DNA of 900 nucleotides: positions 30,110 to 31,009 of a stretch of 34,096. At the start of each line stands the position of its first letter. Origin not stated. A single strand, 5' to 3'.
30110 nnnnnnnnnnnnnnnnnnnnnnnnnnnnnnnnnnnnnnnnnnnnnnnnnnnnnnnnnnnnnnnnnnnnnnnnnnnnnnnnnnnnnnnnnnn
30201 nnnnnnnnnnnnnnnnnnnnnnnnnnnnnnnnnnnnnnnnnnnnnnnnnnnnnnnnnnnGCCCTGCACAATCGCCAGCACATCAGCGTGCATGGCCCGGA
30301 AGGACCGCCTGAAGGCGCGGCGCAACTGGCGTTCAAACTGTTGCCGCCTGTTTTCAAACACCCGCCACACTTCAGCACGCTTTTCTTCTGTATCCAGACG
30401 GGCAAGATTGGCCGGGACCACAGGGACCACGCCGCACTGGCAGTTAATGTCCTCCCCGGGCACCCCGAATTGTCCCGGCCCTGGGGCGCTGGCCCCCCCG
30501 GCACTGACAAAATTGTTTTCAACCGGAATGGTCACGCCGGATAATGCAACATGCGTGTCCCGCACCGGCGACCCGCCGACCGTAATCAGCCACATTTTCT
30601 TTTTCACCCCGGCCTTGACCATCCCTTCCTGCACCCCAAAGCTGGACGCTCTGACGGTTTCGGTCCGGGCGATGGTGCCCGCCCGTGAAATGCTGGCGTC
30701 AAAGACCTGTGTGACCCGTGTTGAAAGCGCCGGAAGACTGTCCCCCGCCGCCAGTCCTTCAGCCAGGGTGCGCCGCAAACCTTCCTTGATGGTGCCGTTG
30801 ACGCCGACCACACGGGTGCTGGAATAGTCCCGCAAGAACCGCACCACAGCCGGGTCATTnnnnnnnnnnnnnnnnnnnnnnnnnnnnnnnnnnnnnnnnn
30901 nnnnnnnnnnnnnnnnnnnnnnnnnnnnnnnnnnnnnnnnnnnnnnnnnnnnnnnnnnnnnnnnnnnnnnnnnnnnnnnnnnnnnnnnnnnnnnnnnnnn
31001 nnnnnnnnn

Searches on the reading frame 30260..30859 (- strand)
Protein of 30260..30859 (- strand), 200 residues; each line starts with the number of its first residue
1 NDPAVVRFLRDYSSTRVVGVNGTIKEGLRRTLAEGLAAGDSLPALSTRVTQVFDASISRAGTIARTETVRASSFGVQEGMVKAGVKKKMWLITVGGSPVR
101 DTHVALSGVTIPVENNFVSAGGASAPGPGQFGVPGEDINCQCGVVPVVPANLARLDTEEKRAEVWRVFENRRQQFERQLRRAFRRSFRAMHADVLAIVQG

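Call 81: find_homologous_proteins(query=window:30260-30859:-, max_evalue=0.00001)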
Query window:30260-30859:- (200 aa): 2 proteins with E <= 0.00001 among 847 candidates.
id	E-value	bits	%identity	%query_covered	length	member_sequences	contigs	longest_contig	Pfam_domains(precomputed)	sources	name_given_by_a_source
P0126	5.3e-36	142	41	97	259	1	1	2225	PF04233.20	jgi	-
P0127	2.5e-28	117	44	87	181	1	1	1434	PF04233.20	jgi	jgi:SPP1 gp7 family putative phage head morphogenesis protein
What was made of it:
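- Tried and rejected: A search for an ortholog of copy A through the C-terminal end of the portal protein found only proteins 41-44% identical (call 81).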
